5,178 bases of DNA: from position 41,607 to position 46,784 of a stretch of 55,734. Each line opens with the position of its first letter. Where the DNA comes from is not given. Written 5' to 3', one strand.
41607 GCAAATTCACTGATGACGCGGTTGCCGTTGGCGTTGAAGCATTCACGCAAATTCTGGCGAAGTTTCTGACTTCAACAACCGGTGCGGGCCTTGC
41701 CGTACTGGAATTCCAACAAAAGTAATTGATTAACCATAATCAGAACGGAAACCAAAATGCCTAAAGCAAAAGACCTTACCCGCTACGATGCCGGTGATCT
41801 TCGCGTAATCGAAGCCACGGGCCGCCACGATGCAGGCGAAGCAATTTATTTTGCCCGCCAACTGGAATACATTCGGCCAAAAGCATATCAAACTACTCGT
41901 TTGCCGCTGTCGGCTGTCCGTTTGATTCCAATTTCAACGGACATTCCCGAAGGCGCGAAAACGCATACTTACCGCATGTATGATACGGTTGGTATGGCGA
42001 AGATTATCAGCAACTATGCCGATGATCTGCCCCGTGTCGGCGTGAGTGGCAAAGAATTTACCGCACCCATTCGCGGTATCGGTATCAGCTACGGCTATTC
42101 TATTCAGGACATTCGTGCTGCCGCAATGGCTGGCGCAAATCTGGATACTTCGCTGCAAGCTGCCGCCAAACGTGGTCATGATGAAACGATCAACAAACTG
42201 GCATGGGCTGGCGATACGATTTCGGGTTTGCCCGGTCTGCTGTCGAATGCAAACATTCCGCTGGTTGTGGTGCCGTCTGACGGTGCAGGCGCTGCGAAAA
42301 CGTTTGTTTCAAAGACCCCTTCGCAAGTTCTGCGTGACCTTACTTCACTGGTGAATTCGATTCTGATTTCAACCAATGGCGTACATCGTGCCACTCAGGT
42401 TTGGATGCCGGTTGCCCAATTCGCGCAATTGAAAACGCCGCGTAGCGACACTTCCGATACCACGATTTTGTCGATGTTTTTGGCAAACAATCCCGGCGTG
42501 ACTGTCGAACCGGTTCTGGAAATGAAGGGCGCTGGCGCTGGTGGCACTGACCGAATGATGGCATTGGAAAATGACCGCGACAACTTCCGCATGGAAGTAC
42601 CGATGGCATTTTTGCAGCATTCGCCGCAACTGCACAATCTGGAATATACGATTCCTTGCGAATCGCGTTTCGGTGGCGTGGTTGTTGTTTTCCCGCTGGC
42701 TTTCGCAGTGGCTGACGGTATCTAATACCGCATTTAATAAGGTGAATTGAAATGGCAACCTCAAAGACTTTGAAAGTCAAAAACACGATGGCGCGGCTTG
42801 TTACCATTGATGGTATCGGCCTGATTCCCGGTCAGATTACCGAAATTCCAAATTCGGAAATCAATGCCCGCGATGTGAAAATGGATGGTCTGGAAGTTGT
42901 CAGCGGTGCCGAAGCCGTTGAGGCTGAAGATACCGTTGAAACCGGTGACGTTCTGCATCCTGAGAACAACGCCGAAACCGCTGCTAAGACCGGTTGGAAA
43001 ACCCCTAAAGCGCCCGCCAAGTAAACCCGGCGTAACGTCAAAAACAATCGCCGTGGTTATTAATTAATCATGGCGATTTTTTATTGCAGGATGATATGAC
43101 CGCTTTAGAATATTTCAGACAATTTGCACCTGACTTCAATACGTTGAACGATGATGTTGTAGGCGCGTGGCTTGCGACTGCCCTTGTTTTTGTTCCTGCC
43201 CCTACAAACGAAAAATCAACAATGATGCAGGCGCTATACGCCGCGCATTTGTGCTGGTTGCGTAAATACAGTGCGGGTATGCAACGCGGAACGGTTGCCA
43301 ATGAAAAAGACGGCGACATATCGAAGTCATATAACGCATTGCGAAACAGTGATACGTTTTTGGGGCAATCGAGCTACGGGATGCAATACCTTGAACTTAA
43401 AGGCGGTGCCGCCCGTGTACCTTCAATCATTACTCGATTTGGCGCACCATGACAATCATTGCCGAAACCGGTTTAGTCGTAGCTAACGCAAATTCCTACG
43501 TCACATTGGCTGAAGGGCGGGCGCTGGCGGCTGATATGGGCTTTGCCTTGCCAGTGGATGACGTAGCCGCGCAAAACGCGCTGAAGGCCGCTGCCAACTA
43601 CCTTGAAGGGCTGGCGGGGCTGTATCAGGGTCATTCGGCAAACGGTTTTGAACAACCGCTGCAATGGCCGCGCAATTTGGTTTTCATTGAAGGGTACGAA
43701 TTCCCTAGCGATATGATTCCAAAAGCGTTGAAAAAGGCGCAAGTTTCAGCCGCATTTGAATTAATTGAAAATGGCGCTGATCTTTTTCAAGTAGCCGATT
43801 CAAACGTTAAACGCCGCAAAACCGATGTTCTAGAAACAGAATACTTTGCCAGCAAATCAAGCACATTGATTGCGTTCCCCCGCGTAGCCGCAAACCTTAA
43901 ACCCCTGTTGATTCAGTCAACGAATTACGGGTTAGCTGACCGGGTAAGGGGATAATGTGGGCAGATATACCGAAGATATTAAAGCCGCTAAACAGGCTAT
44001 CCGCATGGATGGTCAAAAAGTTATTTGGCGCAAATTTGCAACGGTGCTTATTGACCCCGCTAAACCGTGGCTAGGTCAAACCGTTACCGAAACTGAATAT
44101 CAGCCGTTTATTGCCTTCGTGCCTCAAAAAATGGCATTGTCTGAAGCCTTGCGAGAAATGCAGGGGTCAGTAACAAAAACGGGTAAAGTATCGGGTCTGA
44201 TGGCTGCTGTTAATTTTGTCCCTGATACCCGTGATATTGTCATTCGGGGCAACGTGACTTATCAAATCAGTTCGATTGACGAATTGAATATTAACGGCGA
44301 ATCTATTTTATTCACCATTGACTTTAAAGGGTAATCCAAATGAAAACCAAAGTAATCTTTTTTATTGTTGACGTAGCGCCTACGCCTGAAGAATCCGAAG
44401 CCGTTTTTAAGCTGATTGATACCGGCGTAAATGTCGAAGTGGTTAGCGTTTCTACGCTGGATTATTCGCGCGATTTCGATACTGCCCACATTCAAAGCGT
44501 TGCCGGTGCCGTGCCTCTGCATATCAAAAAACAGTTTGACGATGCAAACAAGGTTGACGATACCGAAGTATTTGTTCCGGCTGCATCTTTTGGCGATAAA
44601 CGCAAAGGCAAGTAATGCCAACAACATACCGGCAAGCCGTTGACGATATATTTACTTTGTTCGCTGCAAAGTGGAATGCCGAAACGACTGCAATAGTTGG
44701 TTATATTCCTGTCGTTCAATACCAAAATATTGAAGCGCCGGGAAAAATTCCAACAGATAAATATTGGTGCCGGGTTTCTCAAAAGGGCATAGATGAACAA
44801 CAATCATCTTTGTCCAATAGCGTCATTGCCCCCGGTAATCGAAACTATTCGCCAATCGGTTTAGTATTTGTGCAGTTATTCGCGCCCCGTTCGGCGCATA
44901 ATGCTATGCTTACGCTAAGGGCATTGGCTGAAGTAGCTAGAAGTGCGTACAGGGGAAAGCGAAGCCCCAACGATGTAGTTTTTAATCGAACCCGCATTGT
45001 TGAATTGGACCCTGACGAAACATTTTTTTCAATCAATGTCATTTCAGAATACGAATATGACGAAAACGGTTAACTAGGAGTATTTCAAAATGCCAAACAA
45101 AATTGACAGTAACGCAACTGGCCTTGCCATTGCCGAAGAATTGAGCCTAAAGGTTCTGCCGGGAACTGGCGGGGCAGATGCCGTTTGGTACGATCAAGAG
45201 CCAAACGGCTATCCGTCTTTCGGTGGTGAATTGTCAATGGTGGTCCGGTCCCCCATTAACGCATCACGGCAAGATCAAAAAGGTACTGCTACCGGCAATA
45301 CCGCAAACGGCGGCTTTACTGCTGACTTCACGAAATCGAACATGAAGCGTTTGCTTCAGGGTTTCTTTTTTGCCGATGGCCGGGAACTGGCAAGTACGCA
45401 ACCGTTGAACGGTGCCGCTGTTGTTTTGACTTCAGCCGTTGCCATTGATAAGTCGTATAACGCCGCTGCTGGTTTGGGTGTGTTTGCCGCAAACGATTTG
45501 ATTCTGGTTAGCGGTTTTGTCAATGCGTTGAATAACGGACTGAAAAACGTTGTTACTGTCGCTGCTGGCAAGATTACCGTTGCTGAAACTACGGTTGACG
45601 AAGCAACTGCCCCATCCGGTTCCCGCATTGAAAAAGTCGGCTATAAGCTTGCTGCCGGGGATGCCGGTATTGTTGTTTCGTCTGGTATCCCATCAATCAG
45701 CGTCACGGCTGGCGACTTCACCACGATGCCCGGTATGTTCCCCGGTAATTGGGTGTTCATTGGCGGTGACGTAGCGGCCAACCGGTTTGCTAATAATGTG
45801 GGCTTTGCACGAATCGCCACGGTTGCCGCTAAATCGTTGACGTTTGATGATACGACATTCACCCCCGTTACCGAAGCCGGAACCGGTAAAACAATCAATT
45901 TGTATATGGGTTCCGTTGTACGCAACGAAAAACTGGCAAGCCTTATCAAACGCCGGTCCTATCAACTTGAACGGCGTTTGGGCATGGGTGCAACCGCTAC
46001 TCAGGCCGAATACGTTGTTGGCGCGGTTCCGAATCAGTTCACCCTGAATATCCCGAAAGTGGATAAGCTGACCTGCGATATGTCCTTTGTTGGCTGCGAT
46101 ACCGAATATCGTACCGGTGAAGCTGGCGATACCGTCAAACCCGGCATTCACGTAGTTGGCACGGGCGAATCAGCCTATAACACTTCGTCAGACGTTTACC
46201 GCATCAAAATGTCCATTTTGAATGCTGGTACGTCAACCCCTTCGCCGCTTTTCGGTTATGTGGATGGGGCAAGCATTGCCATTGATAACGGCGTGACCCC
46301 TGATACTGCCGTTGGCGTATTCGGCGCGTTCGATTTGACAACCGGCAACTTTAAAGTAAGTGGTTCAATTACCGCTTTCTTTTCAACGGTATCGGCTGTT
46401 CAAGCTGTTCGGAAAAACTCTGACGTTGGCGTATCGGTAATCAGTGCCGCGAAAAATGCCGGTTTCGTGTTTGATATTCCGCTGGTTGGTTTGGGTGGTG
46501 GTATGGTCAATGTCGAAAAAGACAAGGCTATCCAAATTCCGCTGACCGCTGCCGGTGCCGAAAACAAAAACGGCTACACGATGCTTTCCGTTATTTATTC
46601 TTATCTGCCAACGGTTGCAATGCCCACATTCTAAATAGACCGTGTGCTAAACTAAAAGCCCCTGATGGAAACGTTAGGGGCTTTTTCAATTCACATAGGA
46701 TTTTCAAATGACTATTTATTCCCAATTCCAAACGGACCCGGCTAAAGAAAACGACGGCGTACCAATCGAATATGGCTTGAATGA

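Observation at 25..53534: Dispersed, frame-independent 9-mer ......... (19 exact copies): an uptake-sequence-like or Chi-like genomic word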

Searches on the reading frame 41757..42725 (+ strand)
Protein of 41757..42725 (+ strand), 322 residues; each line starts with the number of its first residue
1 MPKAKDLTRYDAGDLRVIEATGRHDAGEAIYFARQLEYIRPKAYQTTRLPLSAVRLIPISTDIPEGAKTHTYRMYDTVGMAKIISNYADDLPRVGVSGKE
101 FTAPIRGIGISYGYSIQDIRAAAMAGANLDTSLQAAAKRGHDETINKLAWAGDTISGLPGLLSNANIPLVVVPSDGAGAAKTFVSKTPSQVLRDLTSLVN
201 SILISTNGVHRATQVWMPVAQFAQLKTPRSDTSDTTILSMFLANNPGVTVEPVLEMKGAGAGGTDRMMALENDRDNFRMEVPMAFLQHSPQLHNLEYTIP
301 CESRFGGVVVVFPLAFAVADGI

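Call 8: search_protein_families(library=pfam, proteins=[window:41757-42725:+])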
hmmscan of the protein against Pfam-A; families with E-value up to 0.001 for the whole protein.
window:41757-42725:+ (322 aa): 1 family
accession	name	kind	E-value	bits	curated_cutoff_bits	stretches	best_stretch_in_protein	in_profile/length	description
PF09950.15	Major_capside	-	9e-63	212.4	26.8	1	79-322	1-251/251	Major capsid protein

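Call 27: search_dna_similar(query=window:41757-42725:+, collection=phages, mode=protein, max_rows=25)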
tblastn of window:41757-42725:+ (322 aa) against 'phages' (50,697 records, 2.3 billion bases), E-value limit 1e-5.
Records with a match: 1381; places in all: 1384; records where one place covers at least 80% of the query: 1339.
Best place of each record, by identity: <60% 1381.
By first word of the organism name: Klebsiella 461; Escherichia 335; Vibrio 266; Shigella 36; Salmonella 26; Erwinia 25; Yersinia 25; Aeromonas 22; Campylobacter 20; Citrobacter 18; and 37 more.
By host as written in the record: - 348; Klebsiella pneumoniae 207; Escherichia coli 94; Escherichia coli DSM 12242 43; Escherichia coli K-12 MG1655 35; Campylobacter jejuni 20; Erwinia amylovora 16; Vibrio cyclitrophicus 16; and 282 more.
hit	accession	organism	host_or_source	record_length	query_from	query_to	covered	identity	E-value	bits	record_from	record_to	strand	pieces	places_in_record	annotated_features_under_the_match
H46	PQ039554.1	Enterobacter phage vB_Ecl_MII_003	Enterobacter cloacae (BPA MR E3)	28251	10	304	92%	37.7%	2e-49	182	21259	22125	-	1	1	hypothetical protein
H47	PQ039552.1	Enterobacter phage vB_Ecl_MII_001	Enterobacter cloacae ATCC 50398 MR2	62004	10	304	92%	37.7%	2e-49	182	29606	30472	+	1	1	hypothetical protein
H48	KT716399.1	Pseudomonas phage POR1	Pseudomonas oryzihabitans J81P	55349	1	304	94%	36.1%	3e-48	178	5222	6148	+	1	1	major capsid protein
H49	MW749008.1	Hafnia phage vB_HpaM_Meifeng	Hafnia paralvei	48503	10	304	92%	36.7%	1e-48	180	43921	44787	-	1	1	hypothetical protein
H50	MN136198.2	Escherichia phage vB_EcoM_4HA13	Escherichia coli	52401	1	304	94%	34.6%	8e-43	163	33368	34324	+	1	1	major capsid protein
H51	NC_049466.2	Escherichia phage vB_EcoM_4HA13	Escherichia coli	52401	1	304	94%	34.6%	8e-43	163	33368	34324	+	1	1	major head protein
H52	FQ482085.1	Erwinia phage phiEt88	-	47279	10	304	92%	35.2%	6e-46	172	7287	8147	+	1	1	hypothetical protein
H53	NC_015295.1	Erwinia phage phiEt88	-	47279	10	304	92%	35.2%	6e-46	172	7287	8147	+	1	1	major head protein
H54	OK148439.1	Escherichia phage MLP1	Escherichia coli CFT073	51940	1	304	94%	34.1%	2e-43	164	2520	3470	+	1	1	capsid and scaffold protein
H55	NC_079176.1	Escherichia phage MLP1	Escherichia coli CFT073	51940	1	304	94%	34.1%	2e-43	164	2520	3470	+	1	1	capsid and scaffold protein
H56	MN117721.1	Escherichia phage vB_EcoP_Bp7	Escherichia coli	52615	1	304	94%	33.8%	3e-43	164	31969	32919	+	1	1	major capsid protein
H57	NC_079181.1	Escherichia phage vB_EcoP_Bp7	Escherichia coli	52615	1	304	94%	33.8%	3e-43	164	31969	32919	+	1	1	major capsid protein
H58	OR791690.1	Escherichia phage vB_EcoM_JL1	Escherichia coli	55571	1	304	94%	33.8%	3e-43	164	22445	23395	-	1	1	Ecolipha_24: major capsid protein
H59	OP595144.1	Escherichia phage vB_EcoM_DE15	Escherichia coli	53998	1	304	94%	33.8%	4e-43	164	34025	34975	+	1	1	major capsid protein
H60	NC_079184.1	Escherichia phage vB_EcoM_DE15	Escherichia coli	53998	1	304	94%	33.8%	4e-43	164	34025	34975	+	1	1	major capsid protein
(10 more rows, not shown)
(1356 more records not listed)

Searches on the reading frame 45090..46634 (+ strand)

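Call 8: search_protein_families(library=pfam, proteins=[window:45090-46634:+])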
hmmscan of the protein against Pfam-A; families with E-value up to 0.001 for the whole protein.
window:45090-46634:+ (514 aa): 1 family
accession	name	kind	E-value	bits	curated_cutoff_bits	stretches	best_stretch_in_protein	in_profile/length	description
PF18906.5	Phage_tube_2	-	3.1e-22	79.9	27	1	8-486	2-263/266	Phage tail tube protein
